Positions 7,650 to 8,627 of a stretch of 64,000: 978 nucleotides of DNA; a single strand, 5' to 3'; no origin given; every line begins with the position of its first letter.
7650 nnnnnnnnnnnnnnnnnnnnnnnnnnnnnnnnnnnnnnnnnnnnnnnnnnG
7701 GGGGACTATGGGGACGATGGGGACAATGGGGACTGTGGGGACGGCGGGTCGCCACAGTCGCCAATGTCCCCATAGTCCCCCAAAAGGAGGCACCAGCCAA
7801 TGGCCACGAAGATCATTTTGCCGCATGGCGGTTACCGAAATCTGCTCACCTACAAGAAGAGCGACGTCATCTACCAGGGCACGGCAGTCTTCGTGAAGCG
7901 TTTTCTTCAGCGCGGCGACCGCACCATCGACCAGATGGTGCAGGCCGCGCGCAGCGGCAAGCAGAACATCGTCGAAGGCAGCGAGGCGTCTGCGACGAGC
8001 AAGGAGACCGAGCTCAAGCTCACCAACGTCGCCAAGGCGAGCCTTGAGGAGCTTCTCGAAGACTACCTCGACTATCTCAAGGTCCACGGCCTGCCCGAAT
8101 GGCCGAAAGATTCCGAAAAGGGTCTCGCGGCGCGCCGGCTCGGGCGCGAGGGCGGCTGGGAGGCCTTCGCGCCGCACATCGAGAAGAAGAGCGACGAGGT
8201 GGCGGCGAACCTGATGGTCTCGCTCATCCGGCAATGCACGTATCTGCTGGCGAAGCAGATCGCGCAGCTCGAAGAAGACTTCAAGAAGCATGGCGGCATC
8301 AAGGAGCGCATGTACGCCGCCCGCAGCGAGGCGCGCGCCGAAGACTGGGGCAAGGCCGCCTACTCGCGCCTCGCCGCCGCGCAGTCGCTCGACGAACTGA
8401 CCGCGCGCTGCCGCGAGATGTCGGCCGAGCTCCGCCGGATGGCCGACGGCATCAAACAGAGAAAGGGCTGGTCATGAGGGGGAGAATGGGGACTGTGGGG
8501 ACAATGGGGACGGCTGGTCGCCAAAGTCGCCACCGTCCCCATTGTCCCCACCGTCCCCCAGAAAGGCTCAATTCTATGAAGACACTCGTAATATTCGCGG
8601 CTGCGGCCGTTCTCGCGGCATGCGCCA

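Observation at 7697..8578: Four-helix-bundle gene sits as a cassette between two 82-nt direct repeats, each built of nine 9-nt units and each wedged between a TGA stop and the next Shine-Dalgarno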

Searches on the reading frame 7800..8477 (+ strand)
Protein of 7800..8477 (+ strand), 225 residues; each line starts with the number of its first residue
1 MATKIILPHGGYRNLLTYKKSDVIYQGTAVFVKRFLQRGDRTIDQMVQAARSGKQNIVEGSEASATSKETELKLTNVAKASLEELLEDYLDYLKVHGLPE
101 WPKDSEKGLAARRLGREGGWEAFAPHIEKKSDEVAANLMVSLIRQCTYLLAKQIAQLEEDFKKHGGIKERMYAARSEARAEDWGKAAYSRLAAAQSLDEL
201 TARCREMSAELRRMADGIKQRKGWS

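Call 7: search_protein_families(library=pfam, proteins=[window:7800-8477:+], max_evalue=0.01)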
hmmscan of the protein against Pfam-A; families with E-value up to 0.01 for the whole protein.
window:7800-8477:+ (225 aa): 1 family
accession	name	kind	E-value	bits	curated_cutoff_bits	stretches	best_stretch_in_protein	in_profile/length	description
PF05635.17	23S_rRNA_IVP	-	3.2e-05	24.5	33.8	1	38-86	27-73/106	23S rRNA-intervening sequence protein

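Call 9: search_protein_families(library=ncbifam, proteins=[window:7800-8477:+], max_evalue=0.01)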
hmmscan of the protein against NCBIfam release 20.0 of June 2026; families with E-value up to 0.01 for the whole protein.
window:7800-8477:+ (225 aa): 2 families
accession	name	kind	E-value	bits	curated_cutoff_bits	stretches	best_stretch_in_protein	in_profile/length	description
TIGR04258.1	4helix_suffix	equivalog_domain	2.1e-21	75.5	40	1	132-180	1-49/49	four helix bundle suffix domain-containing protein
TIGR02436.1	TIGR02436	subfamily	1.6e-06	28.3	24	1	33-86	17-69/109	four helix bundle protein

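Call 10: find_encoding_contigs(protein=window:7800-8477:+, flank=10000, max_places=6)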
Protein window:7800-8477:+ (225 aa): 8 contigs read that carry it; 6 places shown.
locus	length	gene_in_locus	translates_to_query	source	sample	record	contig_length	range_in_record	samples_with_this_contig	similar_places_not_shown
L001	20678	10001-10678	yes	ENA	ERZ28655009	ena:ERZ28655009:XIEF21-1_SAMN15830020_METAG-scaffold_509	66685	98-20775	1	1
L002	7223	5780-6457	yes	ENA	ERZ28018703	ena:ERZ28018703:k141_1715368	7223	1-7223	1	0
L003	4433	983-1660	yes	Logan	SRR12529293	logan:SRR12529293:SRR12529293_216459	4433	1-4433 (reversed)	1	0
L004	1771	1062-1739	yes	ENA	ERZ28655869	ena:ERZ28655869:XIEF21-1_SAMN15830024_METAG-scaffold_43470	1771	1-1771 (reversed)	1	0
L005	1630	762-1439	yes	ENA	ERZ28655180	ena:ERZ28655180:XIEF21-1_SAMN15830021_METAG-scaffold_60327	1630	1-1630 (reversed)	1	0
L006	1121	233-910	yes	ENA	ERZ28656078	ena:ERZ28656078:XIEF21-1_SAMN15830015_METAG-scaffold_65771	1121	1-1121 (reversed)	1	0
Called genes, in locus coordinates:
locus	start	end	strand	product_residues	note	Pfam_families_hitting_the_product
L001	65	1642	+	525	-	PF07669:Eco57I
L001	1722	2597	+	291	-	PF17728:BsuBI_PstI_RE_N, PF06616:BsuBI_PstI_RE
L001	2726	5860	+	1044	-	PF20597:pAdhesive_15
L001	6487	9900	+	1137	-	PF03160:Calx-beta (weak), PF09479:Flg_new (faint)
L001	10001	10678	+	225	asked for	PF05635:23S_rRNA_IVP (faint)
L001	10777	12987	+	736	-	PF05342:Peptidase_M26_N (faint), PF07581:Glug (faint)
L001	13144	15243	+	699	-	PF00009:GTP_EFTU, PF22042:EF-G_D2, PF03144:GTP_EFTU_D2, PF14492:EFG_III, PF16658:RF3_C, PF03764:EFG_IV, PF00679:EFG_C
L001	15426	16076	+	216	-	-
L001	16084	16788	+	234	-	PF00590:TP_methylase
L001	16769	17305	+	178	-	PF02518:HATPase_c, PF13589:HATPase_c_3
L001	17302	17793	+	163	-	PF02075:RuvC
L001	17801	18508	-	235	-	PF00731:AIRC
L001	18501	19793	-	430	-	PF09861:Lar_N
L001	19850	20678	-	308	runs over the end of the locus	-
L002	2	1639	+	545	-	?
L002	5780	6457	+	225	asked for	PF05635:23S_rRNA_IVP (faint)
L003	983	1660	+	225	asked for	PF05635:23S_rRNA_IVP (faint)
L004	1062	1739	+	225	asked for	PF05635:23S_rRNA_IVP (faint)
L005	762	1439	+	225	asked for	PF05635:23S_rRNA_IVP (faint)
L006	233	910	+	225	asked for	PF05635:23S_rRNA_IVP (faint)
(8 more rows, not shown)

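Call 14: find_homologous_proteins(query=window:7800-8477:+, max_evalue=0.001)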
Query window:7800-8477:+ (225 aa): 7999 proteins with E <= 0.001 among 8000 candidates; the best 120 are listed.
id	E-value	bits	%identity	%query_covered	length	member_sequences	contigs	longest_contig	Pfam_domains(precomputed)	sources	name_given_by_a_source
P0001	1.9e-138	477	98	100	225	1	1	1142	-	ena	-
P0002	3.7e-138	476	98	100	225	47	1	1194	-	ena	-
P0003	1.3e-137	474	96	100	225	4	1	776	-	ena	-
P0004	2.2e-136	470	96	100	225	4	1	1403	-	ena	-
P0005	3.9e-136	469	96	100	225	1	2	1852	-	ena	-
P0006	2.0e-135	467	96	100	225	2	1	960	-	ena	-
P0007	2.0e-135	467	96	100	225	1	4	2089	-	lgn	-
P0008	5.6e-135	466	94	100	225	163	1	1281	-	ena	-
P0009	5.9e-134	462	96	100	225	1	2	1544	-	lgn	-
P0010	9.0e-134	462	94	100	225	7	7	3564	-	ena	-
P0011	7.5e-128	442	90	100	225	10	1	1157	-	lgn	-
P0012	6.0e-126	436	90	100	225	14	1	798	-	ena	-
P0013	1.0e-125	435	89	100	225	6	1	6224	-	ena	-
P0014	6.2e-125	433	88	100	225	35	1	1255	-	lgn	-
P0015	4.9e-124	430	86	100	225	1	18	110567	-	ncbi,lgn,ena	-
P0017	3.5e-123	427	86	100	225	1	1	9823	-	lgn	-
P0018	4.6e-123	427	87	100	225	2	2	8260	-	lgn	-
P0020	9.6e-122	422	86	100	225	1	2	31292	PF05635.18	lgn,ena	-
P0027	4.6e-104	365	89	84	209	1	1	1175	PF05635.18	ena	-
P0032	3.4e-90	319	70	99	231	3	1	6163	PF05635.18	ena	-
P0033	3.0e-89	316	68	100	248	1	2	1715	PF05635.18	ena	-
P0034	2.7e-88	313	69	98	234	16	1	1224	PF05635.18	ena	-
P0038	1.1e-85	305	66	100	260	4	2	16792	PF05635.18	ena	-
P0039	1.4e-85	304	66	100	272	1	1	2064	PF05635.18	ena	-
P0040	4.7e-84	299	67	99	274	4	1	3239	PF05635.18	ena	-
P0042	7.6e-82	292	65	98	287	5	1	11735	PF05635.18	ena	-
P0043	1.5e-80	288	63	98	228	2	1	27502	-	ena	-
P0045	6.2e-78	279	61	97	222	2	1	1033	PF05635.18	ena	-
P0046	7.7e-78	279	61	98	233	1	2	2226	PF05635.18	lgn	-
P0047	2.3e-77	277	60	98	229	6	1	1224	PF05635.18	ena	-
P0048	3.9e-77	277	60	98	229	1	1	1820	PF05635.18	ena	-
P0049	1.5e-76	275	60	98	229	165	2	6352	PF05635.18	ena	-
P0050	5.8e-76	273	59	98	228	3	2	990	PF05635.18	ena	-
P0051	6.6e-76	273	59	98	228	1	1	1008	PF05635.18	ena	-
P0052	2.0e-75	271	60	98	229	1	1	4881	PF05635.18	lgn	-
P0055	2.8e-74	267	59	98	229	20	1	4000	PF05635.18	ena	-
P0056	3.7e-74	267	59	98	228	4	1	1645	PF05635.18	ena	-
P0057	3.8e-74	267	58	100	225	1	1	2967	PF05635.18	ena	-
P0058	1.2e-73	265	59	98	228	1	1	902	PF05635.18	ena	-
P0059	1.6e-73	265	59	98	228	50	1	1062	PF05635.18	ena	-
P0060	4.0e-73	264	57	99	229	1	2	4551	PF05635.18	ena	-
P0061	1.4e-72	262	57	98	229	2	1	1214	PF05635.18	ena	-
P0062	1.7e-72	262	58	98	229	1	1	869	PF05635.18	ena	-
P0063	8.2e-72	259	56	98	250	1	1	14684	PF05635.18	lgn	-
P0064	8.9e-72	259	57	98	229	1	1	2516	PF05635.18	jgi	-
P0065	1.1e-71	259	56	99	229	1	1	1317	PF05635.18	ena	-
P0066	1.3e-71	259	58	98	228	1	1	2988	PF05635.18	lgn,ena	-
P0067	1.3e-71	259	56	99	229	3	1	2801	PF05635.18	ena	-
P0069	9.1e-71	256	56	99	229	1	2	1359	PF05635.18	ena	-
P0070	1.7e-70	255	94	56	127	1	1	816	PF05635.18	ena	-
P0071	1.7e-70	255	57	98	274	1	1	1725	PF05635.18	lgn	-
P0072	1.9e-70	255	55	99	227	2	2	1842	PF05635.18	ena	-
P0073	2.1e-70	255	57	99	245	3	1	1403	PF05635.18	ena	-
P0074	3.9e-70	254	55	99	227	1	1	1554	PF05635.18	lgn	-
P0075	5.5e-70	253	66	87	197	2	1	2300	PF05635.18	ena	-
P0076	6.6e-70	253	56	98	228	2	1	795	PF05635.18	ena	-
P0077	7.2e-70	253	56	99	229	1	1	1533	PF05635.18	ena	-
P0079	1.4e-69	252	56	98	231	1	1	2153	PF05635.18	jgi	-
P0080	7.7e-69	250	54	99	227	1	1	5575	PF05635.18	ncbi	-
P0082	1.3e-67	246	54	99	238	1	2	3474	PF05635.18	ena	-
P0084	3.2e-67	244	54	98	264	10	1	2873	PF05635.18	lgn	-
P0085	3.5e-65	238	54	98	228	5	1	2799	PF05635.18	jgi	jgi:four helix bundle suffix protein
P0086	5.5e-65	237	53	99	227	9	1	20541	PF05635.18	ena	-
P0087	1.3e-64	236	54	99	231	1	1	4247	PF05635.18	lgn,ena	-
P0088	4.1e-64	234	51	98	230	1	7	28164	PF05635.18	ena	-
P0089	5.7e-64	234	51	100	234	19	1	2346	PF05635.18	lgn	-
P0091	1.4e-63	232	53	99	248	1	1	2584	PF05635.18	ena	-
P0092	1.5e-63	232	52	98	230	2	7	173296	PF05635.18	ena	-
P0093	6.2e-63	230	54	97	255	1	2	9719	PF05635.18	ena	-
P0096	2.8e-62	228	60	79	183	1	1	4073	PF05635.18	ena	-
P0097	3.1e-62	228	55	97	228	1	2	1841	PF05635.18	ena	-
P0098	1.4e-61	226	52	99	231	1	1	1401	PF05635.18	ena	-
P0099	3.0e-61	225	56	91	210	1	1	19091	PF05635.18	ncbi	-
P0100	5.3e-61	224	52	99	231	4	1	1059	PF05635.18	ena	-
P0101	7.4e-61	224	52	98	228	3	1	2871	PF05635.18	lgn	-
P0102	1.2e-60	223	51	97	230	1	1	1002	PF05635.18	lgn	-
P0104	1.8e-60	222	51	99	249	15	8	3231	PF05635.18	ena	-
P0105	4.5e-60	221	61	79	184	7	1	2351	PF05635.18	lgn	-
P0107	6.4e-60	220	58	80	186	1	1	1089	PF05635.18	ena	-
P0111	2.8e-59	218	52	98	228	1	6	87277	PF05635.18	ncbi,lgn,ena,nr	ncbi:MAG: four helix bundle suffix domain-containing protein [Victivallales bacterium]|nr:four helix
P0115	3.9e-59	218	59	80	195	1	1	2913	PF05635.18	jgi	jgi:four helix bundle suffix protein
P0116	4.6e-59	218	58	80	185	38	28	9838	PF05635.18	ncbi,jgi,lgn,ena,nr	ncbi:MAG: four helix bundle suffix domain-containing protein [Kiritimatiellia bacterium]|jgi:four he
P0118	5.9e-59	217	51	98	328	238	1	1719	PF05635.18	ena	-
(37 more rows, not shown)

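Call 15: find_encoding_contigs(protein=P0015, flank=5000, max_places=10)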
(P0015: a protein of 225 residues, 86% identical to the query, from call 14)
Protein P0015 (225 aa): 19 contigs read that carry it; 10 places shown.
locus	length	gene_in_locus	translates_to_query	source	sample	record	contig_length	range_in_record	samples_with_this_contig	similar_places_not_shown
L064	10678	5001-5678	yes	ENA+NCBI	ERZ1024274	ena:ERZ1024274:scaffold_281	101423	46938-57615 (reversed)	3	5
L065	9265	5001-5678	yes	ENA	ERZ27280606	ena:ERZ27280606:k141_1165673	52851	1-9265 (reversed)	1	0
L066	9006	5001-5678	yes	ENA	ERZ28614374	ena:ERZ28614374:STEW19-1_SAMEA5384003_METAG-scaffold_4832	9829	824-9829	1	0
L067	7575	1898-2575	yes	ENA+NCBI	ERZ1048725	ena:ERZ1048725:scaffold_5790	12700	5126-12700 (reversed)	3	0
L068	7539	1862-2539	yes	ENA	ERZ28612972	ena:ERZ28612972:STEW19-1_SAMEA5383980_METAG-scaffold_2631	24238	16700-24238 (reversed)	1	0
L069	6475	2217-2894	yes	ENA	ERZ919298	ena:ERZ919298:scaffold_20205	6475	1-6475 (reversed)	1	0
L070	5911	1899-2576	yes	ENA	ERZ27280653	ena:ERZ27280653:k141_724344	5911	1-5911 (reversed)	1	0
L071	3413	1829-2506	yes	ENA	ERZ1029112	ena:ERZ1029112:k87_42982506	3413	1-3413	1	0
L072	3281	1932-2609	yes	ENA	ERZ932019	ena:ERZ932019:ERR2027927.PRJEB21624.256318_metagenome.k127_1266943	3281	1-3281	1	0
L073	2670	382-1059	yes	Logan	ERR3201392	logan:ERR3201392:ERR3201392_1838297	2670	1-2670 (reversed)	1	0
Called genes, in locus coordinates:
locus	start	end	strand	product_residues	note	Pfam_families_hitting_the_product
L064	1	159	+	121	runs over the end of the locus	PF02472:ExbD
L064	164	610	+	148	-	-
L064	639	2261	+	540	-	PF13709:DUF4159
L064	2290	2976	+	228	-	-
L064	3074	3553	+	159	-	-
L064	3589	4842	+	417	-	PF03781:FGE-sulfatase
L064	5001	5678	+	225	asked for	-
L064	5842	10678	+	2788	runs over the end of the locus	PF28492:Beta_helix_4, PF07705:CARDB (faint), PF00151:Lipase (weak), PF24595:DUF7619 (weak), PF05345:He_PIG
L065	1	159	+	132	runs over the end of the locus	PF02472:ExbD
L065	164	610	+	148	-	-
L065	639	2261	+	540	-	PF13709:DUF4159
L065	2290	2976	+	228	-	-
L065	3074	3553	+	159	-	-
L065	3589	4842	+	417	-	PF03781:FGE-sulfatase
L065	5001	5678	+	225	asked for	-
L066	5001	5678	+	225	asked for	-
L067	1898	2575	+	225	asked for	-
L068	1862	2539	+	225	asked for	-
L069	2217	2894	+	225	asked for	-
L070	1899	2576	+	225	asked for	-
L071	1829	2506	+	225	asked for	-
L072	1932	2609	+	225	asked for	-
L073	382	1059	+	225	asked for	-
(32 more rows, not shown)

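Call 16: find_encoding_contigs(protein=P0020, flank=5000, max_places=4)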
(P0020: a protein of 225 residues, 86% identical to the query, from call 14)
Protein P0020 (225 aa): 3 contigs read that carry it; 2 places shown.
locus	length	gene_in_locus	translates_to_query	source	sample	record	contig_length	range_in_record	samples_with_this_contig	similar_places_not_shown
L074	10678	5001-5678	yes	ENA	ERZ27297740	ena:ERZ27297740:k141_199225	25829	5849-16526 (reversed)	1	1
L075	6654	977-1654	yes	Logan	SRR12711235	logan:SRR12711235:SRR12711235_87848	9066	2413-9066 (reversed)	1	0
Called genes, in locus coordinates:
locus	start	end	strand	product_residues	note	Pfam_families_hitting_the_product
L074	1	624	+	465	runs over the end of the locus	PF07607:DUF1570 (weak)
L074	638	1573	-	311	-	PF00701:DHDPS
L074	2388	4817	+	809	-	PF03781:FGE-sulfatase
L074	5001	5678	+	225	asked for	PF05635:23S_rRNA_IVP (faint)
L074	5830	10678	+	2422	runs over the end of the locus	PF00801:PKD (faint), PF28492:Beta_helix_4 (weak), PF07705:CARDB (faint), PF13620:CarboxypepD_reg, PF13620:CarboxypepD_reg, PF18911:PKD_4 (weak), PF24595:DUF7619, PF09479:Flg_new, +4 more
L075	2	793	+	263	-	?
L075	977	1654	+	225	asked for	PF05635:23S_rRNA_IVP (faint)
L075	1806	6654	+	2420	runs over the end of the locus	?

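Call 17: find_encoding_contigs(protein=P0043, flank=5000, max_places=4)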
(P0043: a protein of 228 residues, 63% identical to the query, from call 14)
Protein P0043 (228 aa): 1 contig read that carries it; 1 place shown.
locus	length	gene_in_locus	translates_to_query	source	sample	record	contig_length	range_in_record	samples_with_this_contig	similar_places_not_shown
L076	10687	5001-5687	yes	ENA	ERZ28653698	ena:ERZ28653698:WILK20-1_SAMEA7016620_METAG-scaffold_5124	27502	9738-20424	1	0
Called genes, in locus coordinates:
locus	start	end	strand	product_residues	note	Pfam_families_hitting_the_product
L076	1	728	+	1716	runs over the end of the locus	PF20585:Pectate_lyase_5 (weak)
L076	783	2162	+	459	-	-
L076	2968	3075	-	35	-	-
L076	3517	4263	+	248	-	-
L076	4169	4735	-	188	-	-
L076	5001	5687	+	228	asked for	-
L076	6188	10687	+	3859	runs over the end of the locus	?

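Call 28: find_related_loci(query=A1, collection=metagenome_contigs, flank=4000)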
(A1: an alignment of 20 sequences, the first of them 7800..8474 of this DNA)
Query A1 (225 aa) in metagenome_contigs; peptide patterns used: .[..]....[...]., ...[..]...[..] (x = any residue, [..] = any of these).
600 stretches matched a pattern (row limit reached: there are more); 590 encode a relative of the query (tblastn E <= 1e-3); the best 80 are kept; 80 distinct loci.
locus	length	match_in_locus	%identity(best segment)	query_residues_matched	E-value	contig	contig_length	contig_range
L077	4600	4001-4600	83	1-200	7e-111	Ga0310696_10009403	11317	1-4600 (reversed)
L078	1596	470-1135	68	2-223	5e-97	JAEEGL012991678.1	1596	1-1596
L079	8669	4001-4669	58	4-224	1e-80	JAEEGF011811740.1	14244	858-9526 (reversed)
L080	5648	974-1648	55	2-224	2e-78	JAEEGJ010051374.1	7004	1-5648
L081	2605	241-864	61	2-207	3e-79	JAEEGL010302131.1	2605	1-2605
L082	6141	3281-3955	57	3-225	2e-75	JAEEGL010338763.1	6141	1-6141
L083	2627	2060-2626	61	3-189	8e-75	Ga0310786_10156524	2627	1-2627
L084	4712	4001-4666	53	5-224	3e-73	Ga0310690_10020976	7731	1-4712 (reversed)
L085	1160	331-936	59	4-203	2e-77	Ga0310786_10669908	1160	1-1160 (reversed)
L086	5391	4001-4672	56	4-225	7e-71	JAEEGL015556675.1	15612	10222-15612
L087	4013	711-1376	50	5-224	5e-70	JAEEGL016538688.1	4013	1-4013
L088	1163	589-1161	60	5-193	5e-75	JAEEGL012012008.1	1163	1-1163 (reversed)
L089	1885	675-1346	50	3-224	3e-70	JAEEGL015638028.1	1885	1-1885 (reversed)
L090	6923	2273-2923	50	5-222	4e-67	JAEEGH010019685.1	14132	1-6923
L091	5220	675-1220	58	1-180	5e-67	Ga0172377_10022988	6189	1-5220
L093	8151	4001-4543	55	1-179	4e-65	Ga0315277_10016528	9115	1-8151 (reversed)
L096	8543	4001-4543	58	1-179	2e-62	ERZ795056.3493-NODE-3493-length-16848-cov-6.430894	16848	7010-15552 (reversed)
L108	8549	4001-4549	54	5-179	3e-60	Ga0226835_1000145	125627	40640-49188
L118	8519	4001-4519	56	4-175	1e-59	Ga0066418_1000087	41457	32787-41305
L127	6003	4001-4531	52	5-179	9e-59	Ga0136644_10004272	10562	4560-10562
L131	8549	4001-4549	52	1-181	3e-58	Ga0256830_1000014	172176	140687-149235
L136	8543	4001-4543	53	2-180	6e-58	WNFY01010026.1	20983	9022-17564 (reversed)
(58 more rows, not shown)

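Call 34: search_protein_families(library=padloc, proteins=[window:7800-8477:+], max_evalue=1)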
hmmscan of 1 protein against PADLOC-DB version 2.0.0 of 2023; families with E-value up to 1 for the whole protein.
window:7800-8477:+ (225 aa): 0 families

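Call 35: search_protein_families(library=phrogs, proteins=[window:7800-8477:+], max_evalue=0.1)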
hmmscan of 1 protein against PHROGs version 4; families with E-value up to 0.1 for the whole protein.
window:7800-8477:+ (225 aa): 0 families

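Call 36: search_solved_structures(query=A1, max_evalue=1, show_alignments=2)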
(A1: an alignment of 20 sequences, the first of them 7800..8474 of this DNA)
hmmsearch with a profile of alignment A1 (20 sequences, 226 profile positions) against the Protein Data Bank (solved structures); distinct sequences matched with E-value up to 1: 6.
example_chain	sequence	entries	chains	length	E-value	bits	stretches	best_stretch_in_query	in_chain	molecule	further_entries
6rfl_S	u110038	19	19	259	0.019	17.8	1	73-125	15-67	DNA-directed RNA polymerase 30 kDa polypeptide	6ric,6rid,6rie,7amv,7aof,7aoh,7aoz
6n6r_B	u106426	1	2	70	0.022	17.6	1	148-199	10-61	TNFAIP3-interacting protein 1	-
6n5m_B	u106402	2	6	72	0.025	17.4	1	148-199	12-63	TNFAIP3-interacting protein 1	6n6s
7eao_B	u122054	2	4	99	0.079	15.8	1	148-195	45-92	TNFAIP3-interacting protein 1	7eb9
7eal_B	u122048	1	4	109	0.088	15.7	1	148-195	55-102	TNFAIP3-interacting protein 1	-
1lf6_A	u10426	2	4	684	0.51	13.2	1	44-104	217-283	glucoamylase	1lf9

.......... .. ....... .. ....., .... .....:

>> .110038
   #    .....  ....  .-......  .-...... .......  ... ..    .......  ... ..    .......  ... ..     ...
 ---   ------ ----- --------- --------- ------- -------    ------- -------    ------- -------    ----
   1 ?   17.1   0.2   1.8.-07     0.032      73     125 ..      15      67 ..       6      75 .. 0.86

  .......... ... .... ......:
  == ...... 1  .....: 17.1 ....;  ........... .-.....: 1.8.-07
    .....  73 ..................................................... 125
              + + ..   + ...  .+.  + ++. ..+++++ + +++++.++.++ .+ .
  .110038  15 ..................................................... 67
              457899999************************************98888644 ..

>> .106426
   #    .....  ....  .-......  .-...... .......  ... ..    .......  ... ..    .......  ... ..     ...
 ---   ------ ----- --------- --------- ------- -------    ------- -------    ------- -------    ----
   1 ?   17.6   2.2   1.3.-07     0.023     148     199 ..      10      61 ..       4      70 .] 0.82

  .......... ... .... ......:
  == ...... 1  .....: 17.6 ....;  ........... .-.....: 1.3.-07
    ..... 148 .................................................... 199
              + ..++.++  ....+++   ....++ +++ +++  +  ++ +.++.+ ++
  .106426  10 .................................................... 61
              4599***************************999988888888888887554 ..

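Call 47: predict_structure(alignment_id=A2)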
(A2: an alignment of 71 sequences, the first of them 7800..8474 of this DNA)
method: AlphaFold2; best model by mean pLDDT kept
length: 225 residues; sequences in the alignment: 71
mean_pLDDT: 91.4   pTM: 0.73
mean pLDDT of the five models: 91.4, 90.2, 89.7, 88.5, 87.5
residues with pLDDT >= 90: 166; 70-90: 45; 50-70: 11; < 50: 3
segments of 3 or more residues with pLDDT < 50: 1-3
pLDDT, mean of each block of 10 residues (from residue 1): 58 91 98 93 95 97 89 97 99 98 96 92 97 98 98 95 84 73 81 94 95 94 87
secondary structure, 60 per line:
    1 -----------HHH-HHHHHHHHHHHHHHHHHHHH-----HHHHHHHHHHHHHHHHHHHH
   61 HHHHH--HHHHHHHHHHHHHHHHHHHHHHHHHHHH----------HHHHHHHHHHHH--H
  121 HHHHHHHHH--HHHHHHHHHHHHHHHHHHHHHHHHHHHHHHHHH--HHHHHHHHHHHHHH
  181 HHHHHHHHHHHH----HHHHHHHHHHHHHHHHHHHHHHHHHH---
elements in order: H16-35 H41-65 H68-95 H106-117 H120-129 H132-164 H167-192 H197-222
